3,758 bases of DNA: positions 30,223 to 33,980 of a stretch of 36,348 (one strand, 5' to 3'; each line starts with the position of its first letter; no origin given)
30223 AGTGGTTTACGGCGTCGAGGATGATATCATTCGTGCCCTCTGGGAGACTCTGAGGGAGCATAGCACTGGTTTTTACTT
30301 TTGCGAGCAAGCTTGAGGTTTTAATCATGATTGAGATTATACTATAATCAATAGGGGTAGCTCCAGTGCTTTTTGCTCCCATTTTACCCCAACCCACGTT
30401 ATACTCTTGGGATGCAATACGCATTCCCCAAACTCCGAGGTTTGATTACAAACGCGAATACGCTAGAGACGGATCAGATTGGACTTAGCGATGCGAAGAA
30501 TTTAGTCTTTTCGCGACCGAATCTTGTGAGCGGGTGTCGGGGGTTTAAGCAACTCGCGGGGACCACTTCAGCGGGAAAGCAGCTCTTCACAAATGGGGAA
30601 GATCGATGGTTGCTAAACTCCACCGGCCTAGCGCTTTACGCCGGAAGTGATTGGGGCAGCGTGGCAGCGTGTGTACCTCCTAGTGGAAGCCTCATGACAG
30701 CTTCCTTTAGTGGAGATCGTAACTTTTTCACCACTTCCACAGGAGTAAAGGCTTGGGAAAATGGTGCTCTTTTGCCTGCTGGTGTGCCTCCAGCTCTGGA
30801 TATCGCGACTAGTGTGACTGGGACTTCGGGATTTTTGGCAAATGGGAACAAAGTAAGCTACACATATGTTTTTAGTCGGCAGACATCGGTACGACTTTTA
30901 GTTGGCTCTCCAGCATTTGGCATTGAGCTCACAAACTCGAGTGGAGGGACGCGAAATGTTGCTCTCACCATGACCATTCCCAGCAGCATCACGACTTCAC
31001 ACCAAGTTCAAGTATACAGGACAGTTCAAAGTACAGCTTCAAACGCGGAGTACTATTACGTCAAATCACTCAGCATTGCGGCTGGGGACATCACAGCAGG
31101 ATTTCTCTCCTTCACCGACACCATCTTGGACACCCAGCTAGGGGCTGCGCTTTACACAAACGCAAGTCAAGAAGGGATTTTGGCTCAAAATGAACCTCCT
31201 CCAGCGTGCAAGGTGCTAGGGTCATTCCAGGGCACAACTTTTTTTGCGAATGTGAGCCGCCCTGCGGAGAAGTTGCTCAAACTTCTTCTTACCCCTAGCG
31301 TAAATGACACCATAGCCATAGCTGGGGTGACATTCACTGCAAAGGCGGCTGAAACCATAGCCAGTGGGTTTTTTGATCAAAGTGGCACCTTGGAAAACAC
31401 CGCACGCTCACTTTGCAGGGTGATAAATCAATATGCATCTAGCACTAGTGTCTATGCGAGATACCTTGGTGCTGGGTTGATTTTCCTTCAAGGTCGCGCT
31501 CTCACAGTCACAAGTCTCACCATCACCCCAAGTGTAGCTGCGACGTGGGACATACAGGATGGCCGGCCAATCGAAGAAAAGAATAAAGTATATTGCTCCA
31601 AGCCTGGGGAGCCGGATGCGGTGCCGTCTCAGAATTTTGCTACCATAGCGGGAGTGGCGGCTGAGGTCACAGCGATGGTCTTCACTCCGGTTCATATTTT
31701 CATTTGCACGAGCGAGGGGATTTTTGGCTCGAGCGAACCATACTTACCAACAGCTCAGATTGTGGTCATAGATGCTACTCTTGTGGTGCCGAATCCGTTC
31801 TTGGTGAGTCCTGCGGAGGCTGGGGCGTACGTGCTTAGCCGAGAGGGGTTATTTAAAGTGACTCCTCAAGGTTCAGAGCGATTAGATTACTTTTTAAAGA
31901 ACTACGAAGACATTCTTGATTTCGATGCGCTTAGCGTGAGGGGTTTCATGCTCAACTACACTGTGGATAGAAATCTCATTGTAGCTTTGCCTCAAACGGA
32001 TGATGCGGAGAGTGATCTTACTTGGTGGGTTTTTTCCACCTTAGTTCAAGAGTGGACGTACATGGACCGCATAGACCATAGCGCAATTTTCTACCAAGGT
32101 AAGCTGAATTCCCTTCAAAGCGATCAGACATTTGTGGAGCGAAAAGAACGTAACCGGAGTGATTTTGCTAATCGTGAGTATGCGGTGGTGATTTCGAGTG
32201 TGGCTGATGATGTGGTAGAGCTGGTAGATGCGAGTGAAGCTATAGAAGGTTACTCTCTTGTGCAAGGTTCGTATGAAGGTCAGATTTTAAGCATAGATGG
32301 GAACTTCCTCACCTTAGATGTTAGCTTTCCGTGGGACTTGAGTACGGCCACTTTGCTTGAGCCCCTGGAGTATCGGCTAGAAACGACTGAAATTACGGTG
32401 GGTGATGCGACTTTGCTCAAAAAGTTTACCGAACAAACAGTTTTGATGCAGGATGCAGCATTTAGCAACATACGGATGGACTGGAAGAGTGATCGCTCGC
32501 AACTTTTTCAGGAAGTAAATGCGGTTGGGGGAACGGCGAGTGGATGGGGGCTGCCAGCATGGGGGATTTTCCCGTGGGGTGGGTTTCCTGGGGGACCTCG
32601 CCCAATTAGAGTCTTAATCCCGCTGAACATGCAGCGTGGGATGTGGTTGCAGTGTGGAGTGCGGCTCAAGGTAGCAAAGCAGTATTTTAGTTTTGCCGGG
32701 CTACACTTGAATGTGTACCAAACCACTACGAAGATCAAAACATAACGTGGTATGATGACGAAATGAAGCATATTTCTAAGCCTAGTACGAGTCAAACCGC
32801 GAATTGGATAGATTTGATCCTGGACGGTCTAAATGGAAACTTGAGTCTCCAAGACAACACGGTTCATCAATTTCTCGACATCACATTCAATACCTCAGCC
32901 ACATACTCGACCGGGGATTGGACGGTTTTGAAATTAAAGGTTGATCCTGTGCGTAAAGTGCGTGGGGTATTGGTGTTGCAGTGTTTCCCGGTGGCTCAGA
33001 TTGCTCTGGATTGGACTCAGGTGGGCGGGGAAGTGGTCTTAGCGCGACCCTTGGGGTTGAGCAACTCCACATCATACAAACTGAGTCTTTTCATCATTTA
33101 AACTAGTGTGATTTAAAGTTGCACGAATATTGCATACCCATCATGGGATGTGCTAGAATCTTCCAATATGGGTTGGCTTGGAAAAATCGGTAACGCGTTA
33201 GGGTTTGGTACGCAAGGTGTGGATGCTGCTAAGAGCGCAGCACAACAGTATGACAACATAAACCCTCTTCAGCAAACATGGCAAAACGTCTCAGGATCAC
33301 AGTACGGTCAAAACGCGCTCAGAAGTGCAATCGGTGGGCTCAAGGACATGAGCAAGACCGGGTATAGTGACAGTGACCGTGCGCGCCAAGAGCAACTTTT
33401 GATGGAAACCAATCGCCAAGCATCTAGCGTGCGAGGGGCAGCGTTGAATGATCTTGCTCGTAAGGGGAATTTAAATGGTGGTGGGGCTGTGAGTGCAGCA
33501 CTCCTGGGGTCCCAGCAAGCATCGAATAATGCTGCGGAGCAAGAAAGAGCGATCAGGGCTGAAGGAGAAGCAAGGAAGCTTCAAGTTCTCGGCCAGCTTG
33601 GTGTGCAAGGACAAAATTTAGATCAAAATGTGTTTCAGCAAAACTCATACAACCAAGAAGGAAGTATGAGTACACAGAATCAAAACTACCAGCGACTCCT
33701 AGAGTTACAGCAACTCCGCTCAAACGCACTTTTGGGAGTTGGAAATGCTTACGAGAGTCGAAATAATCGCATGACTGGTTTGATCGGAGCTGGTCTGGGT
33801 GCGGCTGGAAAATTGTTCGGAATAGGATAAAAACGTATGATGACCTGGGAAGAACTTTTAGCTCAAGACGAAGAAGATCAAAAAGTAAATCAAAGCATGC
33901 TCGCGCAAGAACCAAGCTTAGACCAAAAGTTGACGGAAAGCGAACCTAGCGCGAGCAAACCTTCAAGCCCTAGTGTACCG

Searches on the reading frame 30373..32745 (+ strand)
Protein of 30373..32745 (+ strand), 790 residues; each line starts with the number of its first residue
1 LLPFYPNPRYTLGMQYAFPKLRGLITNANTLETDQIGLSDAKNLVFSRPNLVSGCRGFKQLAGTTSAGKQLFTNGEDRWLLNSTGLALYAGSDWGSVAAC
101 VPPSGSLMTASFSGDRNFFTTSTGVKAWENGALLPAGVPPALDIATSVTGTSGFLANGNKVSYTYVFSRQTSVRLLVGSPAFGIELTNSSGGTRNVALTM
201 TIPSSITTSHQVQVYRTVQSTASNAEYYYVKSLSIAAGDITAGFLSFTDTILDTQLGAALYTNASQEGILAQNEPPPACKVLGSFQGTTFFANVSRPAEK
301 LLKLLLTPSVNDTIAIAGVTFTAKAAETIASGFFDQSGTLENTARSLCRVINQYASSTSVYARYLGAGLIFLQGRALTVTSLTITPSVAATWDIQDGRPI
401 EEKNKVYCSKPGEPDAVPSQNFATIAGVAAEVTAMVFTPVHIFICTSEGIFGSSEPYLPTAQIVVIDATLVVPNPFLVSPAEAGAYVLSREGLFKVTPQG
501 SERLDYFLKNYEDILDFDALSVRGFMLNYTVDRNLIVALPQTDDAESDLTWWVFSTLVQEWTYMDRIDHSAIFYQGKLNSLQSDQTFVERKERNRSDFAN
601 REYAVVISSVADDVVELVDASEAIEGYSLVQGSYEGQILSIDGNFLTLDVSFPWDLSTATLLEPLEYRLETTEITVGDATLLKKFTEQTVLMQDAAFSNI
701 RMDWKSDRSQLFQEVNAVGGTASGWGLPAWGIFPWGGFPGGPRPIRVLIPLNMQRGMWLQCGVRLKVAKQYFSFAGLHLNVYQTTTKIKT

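Call 9: search_protein_families(library=phrogs, proteins=[window:30373-32745:+], max_evalue=0.01)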
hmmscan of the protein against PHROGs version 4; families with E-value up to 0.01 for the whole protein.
window:30373-32745:+ (790 aa): 1 family
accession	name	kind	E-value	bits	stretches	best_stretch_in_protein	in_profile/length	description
phrog_511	-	head and packaging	0.0064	15.9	0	185-264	485-557/862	internal virion protein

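Call 10: search_protein_families(library=pfam, proteins=[window:30373-32745:+], max_evalue=0.01)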
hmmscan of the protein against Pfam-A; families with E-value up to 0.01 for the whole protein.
window:30373-32745:+ (790 aa): 0 families

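Call 13: find_related_loci(query=window:30412-32745:+, collection=viral_contigs, flank=6000)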
Query window:30412-32745:+ (777 aa) in viral_contigs; peptide patterns used: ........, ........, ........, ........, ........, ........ (x = any residue, [..] = any of these).
1 stretches matched a pattern, but none encodes a relative of the query by tblastn (E <= 1e-3).

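Call 18: find_homologous_proteins(query=window:30373-32745:+, max_evalue=0.001)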
Query window:30373-32745:+ (790 aa): 52 proteins with E <= 0.001 among 8000 candidates.
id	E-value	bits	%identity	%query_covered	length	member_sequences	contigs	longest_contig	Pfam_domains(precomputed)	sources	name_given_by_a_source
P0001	0.0e+0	1720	100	97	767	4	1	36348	-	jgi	-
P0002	1.6e-91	326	32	96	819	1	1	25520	-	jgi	jgi:hypothetical protein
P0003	1.5e-87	313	30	97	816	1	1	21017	-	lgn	-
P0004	3.8e-86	308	31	96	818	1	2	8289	-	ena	-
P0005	3.3e-85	305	31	96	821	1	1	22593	-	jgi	jgi:hypothetical protein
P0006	3.9e-81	291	30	97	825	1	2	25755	-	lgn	-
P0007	4.4e-81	291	31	96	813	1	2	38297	-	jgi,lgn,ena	-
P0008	2.3e-80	289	30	96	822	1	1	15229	-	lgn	-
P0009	3.6e-80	288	30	96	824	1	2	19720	-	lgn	-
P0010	3.2e-79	285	31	96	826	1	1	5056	-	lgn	-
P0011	1.9e-78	282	30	96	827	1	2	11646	-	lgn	-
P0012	3.0e-78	282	29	96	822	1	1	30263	-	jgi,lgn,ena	-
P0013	1.3e-77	280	31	96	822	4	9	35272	-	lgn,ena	-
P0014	1.4e-77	280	30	97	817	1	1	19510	-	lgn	-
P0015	3.9e-77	278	31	96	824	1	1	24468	-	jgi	jgi:hypothetical protein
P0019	6.5e-75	271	30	96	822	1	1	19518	-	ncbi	-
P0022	2.3e-73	266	28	97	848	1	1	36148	-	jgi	jgi:hypothetical protein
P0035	8.6e-56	208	27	96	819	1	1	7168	-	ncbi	-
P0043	1.4e-32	131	31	48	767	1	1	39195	-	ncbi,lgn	-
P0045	1.7e-30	124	29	47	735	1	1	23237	-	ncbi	-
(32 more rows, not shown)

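Call 20: find_encoding_contigs(protein=P0002, flank=10000, max_places=1)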
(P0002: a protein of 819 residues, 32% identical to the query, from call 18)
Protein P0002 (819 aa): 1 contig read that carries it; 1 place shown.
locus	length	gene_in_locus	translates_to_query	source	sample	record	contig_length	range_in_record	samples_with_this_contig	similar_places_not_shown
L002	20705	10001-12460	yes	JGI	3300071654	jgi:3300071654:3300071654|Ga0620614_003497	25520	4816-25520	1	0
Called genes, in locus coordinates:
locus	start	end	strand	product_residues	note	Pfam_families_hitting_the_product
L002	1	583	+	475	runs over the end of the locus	PF03237:Terminase_6N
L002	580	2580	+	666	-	PF16510:P22_portal (faint)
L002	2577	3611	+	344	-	-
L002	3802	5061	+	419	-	-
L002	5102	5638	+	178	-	-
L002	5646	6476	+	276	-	PF26696:PTL_trimer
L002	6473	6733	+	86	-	-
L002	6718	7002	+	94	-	-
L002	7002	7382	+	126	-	-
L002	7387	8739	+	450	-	-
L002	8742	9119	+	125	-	-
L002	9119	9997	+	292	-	PF24175:SU10_adaptor (faint)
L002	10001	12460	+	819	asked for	-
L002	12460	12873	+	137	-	-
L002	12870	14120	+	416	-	-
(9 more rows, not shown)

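Call 21: find_encoding_contigs(protein=P0007, flank=10000, max_places=1)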
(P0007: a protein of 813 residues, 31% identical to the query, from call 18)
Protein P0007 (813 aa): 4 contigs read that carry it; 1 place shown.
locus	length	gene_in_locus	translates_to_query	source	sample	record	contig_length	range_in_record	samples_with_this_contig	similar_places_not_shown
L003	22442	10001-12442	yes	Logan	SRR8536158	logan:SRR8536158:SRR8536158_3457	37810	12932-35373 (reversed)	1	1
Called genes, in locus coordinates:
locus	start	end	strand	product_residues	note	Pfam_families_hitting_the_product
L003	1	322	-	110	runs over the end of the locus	-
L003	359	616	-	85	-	-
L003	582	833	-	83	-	-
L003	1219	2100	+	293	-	-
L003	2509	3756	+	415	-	-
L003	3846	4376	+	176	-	-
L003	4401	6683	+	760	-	PF05048:NosD, PF13229:Beta_helix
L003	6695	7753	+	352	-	-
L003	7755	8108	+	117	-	-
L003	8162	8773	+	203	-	-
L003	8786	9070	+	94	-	-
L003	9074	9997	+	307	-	PF24175:SU10_adaptor (weak)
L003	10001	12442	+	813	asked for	-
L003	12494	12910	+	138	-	-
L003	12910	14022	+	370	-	-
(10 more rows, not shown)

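Call 22: find_encoding_contigs(protein=P0022, flank=10000, max_places=1)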
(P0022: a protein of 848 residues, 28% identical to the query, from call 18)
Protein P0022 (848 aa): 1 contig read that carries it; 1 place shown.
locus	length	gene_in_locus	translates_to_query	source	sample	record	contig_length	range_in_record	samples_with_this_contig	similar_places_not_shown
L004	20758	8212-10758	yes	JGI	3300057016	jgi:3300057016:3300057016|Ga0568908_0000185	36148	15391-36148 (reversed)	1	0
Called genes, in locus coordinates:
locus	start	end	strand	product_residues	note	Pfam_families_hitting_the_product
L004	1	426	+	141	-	?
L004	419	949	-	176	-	-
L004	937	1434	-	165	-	PF00149:Metallophos (weak), PF12850:Metallophos_2 (weak)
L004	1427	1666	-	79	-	-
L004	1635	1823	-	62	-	PF09723:Zn_ribbon_8 (weak)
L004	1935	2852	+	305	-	-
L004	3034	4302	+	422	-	-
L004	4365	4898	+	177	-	-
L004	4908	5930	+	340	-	-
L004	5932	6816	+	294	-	-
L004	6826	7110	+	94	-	-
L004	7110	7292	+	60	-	PF20106:DUF6496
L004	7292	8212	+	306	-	PF24175:SU10_adaptor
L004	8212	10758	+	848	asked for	-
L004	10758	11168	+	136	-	-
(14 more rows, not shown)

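Call 36: list_cluster_members(proteins=[P0019, P0035, P0043, P0045])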
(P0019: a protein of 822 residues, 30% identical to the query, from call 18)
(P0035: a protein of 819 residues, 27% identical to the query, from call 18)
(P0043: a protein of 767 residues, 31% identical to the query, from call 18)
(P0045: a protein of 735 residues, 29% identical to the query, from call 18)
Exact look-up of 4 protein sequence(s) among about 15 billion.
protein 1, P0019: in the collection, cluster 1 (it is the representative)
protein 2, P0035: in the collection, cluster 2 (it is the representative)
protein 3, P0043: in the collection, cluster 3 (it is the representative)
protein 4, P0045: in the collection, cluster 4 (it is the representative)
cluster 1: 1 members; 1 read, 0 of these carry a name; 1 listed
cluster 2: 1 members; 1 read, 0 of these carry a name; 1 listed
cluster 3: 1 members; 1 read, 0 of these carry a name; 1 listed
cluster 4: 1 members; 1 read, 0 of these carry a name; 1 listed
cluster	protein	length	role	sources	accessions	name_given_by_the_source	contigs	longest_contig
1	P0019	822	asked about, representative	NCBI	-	-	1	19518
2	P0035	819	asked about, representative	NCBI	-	-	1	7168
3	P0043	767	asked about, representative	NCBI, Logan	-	-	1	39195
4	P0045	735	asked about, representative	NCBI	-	-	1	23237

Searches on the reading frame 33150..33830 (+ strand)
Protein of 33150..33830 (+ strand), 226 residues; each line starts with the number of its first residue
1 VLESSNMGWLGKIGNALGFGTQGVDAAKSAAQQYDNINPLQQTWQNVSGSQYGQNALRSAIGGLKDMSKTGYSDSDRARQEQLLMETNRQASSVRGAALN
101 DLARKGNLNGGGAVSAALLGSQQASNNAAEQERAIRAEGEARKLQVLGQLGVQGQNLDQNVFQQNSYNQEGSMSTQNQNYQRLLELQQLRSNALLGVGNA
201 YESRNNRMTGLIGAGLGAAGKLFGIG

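Call 9: search_protein_families(library=phrogs, proteins=[window:33150-33830:+], max_evalue=0.01)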
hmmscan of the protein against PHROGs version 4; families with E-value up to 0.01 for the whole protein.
window:33150-33830:+ (226 aa): 0 families

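Call 10: search_protein_families(library=pfam, proteins=[window:33150-33830:+], max_evalue=0.01)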
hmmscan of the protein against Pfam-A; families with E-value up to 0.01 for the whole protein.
window:33150-33830:+ (226 aa): 0 families

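Call 48: find_homologous_proteins(query=window:33150-33830:+, max_evalue=0.001)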
Query window:33150-33830:+ (226 aa): 1 proteins with E <= 0.001 among 3608 candidates.
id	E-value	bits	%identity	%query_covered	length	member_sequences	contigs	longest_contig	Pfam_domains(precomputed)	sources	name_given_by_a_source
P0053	6.3e-115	400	92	89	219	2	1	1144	-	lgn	-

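Call 49: find_encoding_contigs(protein=P0053, flank=2000, max_places=5)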
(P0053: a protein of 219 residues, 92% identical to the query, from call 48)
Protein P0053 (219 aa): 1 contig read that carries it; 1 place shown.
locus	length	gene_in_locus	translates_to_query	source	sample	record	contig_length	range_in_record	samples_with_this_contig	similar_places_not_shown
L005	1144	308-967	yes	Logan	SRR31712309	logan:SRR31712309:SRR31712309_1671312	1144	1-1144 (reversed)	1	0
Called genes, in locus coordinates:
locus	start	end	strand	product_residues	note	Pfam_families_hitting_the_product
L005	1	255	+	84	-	?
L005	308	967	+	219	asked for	-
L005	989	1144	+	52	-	?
